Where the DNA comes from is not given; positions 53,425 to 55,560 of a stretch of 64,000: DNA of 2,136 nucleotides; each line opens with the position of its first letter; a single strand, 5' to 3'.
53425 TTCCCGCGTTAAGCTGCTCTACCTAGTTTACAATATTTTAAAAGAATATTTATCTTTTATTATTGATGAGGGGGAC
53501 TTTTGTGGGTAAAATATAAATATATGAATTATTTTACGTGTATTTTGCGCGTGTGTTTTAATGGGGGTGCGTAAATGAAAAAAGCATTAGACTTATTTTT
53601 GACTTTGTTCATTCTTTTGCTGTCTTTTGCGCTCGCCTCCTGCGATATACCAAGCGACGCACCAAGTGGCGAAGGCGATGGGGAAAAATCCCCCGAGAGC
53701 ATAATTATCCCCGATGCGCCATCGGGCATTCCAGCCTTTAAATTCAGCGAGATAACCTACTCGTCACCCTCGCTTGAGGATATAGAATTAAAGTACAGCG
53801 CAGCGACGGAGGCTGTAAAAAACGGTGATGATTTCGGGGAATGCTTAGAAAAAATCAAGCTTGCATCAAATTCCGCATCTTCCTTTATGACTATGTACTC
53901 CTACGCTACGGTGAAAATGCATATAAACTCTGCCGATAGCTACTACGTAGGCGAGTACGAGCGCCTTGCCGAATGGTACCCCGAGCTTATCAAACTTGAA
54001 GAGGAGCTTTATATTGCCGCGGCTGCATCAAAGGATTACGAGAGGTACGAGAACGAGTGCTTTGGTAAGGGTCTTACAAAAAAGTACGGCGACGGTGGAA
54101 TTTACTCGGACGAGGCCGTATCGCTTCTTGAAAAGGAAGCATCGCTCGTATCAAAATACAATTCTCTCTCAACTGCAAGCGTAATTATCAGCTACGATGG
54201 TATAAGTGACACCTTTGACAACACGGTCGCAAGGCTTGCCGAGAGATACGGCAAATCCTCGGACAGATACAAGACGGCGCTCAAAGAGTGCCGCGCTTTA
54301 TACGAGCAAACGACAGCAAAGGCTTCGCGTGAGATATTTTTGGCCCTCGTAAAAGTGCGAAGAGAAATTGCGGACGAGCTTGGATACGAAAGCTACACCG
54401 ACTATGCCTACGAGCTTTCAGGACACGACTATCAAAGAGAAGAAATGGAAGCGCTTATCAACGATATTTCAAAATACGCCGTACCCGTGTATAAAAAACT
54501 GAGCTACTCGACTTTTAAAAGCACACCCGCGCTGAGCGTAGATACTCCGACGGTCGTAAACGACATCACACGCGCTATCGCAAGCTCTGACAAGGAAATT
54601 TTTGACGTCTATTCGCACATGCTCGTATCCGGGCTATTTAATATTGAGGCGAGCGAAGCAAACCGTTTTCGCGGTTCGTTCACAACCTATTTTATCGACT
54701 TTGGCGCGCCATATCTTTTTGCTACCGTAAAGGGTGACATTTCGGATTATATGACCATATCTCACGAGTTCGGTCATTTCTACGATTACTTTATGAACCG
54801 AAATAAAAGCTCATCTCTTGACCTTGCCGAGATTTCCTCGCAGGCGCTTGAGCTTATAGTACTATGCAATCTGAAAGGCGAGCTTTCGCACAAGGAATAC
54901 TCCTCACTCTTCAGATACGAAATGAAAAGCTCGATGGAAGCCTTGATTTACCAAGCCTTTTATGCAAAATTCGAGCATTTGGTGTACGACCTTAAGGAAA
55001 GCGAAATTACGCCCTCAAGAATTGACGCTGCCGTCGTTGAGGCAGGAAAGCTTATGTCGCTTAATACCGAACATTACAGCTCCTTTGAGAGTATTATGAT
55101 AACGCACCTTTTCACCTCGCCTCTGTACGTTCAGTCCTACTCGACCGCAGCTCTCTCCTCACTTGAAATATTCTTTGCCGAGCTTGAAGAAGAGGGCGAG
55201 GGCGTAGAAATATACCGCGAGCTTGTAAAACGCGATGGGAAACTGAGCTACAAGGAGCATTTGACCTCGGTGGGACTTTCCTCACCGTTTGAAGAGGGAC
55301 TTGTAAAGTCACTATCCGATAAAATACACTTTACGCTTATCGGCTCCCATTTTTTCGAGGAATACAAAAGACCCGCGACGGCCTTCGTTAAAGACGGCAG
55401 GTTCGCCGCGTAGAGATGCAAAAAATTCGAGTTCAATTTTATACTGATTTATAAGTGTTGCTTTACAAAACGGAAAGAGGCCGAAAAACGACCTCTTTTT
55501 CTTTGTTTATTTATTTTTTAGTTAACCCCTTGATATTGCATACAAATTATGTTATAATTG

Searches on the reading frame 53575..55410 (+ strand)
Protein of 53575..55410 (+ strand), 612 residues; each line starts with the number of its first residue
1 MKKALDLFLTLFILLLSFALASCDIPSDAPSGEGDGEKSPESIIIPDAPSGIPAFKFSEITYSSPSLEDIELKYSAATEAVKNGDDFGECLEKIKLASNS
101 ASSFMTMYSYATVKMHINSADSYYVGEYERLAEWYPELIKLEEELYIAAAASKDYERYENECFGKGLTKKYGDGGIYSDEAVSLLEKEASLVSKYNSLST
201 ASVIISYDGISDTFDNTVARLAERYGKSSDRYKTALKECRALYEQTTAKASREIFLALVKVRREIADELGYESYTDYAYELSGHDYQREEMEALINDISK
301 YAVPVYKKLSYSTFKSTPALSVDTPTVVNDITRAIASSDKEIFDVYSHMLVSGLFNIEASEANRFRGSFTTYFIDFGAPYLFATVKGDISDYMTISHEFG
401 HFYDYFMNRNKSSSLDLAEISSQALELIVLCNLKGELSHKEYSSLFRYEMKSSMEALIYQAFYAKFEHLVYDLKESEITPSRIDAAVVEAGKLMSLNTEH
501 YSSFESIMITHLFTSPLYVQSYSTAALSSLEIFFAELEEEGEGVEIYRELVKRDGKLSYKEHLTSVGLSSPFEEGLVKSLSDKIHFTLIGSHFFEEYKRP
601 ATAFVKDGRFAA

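Call 12: search_protein_families(library=pfam, proteins=[window:53575-55410:+], max_evalue=0.01)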
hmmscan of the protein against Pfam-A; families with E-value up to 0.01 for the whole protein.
window:53575-55410:+ (612 aa): 2 families
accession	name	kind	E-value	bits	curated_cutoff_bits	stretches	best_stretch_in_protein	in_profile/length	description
PF01432.26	Peptidase_M3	-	9.2e-15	55.3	27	1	375-580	215-455/457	Peptidase family M3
PF01401.24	Peptidase_M2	-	0.0092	15.1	23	1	231-309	138-212/581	Angiotensin-converting enzyme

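Call 13: find_related_loci(query=window:53575-55410:+, collection=genome_contigs, flank=4000)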
Query window:53575-55410:+ (612 aa) in genome_contigs; peptide patterns used: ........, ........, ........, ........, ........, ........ (x = any residue, [..] = any of these).
63 stretches matched a pattern, but none encodes a relative of the query by tblastn (E <= 1e-3).

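Call 14: find_homologous_proteins(query=window:53575-55410:+, max_evalue=1e-20)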
Query window:53575-55410:+ (612 aa): 71 proteins with E <= 1e-20 among 8000 candidates.
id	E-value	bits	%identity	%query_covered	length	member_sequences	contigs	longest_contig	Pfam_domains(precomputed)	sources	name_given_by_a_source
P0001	0.0e+0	1330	100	100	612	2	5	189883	PF01432.27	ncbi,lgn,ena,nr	ncbi:MAG: hypothetical protein J6Q85_06390 [Clostridia bacterium]|nr:hypothetical protein [Clostridi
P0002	3.0e-223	761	59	97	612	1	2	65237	PF01432.27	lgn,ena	-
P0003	6.2e-222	757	58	99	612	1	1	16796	PF01432.27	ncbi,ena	-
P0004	1.4e-205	703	55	100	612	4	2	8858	PF01432.27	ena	-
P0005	8.1e-201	687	54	100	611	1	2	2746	PF01432.27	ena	-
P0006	1.3e-141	492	43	93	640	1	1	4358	PF01432.27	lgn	-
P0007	1.6e-141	491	44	95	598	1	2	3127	PF01432.27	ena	-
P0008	2.2e-141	491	43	98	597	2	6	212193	PF01432.27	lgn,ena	-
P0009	9.7e-136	472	41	94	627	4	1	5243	PF01432.27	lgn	-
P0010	2.7e-133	464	40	97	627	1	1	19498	PF01432.27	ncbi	-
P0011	1.4e-129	452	40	95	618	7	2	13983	PF01432.27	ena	-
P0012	1.9e-128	448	41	96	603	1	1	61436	PF01432.27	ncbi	-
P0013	7.1e-128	446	41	95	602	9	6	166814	PF01432.27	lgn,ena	-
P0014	6.4e-127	443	40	92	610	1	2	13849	PF01432.27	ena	-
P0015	1.3e-126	442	41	96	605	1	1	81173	PF01432.27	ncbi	-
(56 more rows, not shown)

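Call 15: find_encoding_contigs(protein=P0002, flank=3000, max_places=3)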
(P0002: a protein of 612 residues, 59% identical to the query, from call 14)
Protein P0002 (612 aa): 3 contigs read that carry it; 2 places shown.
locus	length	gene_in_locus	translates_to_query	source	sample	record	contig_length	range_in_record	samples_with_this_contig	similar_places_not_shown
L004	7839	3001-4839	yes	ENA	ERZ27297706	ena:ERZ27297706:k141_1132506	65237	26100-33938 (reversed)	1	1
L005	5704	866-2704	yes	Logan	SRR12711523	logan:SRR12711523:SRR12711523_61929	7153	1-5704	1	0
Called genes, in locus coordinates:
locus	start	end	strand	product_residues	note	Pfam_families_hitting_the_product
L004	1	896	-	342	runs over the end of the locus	PF03054:tRNA_Me_trans, PF20259:tRNA_Me_trans_M, PF20258:tRNA_Me_trans_C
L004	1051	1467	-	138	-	PF01592:NifU_N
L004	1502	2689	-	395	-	PF00155:Aminotran_1_2 (weak), PF00266:Aminotran_5, PF01212:Beta_elim_lyase (weak)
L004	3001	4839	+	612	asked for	PF01432:Peptidase_M3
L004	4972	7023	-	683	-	PF00664:ABC_membrane, PF00005:ABC_tran, PF13304:AAA_21 (faint)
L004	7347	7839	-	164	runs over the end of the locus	PF00149:Metallophos (weak), PF12850:Metallophos_2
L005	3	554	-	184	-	?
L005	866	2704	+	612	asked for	PF01432:Peptidase_M3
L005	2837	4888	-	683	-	PF00664:ABC_membrane, PF00005:ABC_tran, PF13304:AAA_21 (faint)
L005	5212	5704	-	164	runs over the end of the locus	PF00149:Metallophos (weak), PF12850:Metallophos_2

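Call 16: find_encoding_contigs(protein=P0003, flank=3000, max_places=3)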
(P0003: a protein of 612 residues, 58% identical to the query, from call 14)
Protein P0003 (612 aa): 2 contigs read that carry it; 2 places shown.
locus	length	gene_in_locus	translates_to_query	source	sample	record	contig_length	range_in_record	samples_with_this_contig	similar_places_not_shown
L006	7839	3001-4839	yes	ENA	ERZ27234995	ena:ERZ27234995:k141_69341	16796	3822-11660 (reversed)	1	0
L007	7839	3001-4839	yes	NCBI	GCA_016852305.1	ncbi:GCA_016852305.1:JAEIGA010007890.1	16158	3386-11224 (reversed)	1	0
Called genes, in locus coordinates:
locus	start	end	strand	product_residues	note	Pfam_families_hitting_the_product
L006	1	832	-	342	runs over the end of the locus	PF02540:NAD_synthase (weak), PF03054:tRNA_Me_trans, PF20259:tRNA_Me_trans_M, PF20258:tRNA_Me_trans_C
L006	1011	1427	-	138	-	PF01592:NifU_N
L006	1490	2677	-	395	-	PF00266:Aminotran_5, PF00155:Aminotran_1_2, PF01212:Beta_elim_lyase (weak), PF01041:DegT_DnrJ_EryC1 (faint)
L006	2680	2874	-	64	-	-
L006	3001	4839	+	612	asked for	PF01432:Peptidase_M3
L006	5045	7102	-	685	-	PF00664:ABC_membrane (weak), PF00005:ABC_tran, PF13304:AAA_21 (faint)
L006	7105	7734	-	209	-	PF13560:HTH_31, PF01381:HTH_3, PF13443:HTH_26 (weak)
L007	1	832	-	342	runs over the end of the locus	PF02540:NAD_synthase (weak), PF03054:tRNA_Me_trans, PF20259:tRNA_Me_trans_M, PF20258:tRNA_Me_trans_C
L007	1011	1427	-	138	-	PF01592:NifU_N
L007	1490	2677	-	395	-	PF00266:Aminotran_5, PF00155:Aminotran_1_2, PF01212:Beta_elim_lyase (weak), PF01041:DegT_DnrJ_EryC1 (faint)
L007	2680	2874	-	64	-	-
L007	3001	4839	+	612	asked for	PF01432:Peptidase_M3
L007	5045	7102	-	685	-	PF00664:ABC_membrane (weak), PF00005:ABC_tran, PF13304:AAA_21 (faint)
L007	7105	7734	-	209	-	PF13560:HTH_31, PF01381:HTH_3, PF13443:HTH_26 (weak)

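Call 17: find_encoding_contigs(protein=P0004, flank=3000, max_places=3)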
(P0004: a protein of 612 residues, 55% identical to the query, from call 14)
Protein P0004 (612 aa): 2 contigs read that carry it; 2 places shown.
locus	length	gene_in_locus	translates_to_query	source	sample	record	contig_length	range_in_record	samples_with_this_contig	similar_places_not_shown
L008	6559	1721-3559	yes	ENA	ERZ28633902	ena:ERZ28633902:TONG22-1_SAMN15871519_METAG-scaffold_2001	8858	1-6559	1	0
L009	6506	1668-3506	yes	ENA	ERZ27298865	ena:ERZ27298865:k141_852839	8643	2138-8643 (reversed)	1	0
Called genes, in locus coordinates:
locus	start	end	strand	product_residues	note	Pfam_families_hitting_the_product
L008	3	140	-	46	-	?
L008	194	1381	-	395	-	PF00266:Aminotran_5, PF00155:Aminotran_1_2 (weak), PF01212:Beta_elim_lyase (weak), PF01041:DegT_DnrJ_EryC1 (faint)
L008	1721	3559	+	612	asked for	PF01432:Peptidase_M3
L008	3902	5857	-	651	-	PF00664:ABC_membrane (faint), PF00005:ABC_tran, PF13304:AAA_21 (faint)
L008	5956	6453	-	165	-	PF00149:Metallophos (weak), PF12850:Metallophos_2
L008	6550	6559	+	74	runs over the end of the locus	-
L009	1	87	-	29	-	?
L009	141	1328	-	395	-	PF00266:Aminotran_5, PF00155:Aminotran_1_2 (weak), PF01212:Beta_elim_lyase (weak), PF01041:DegT_DnrJ_EryC1 (faint)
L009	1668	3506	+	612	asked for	PF01432:Peptidase_M3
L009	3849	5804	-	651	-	PF00664:ABC_membrane (faint), PF00005:ABC_tran, PF13304:AAA_21 (faint)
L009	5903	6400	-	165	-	PF00149:Metallophos (weak), PF12850:Metallophos_2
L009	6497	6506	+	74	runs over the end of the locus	-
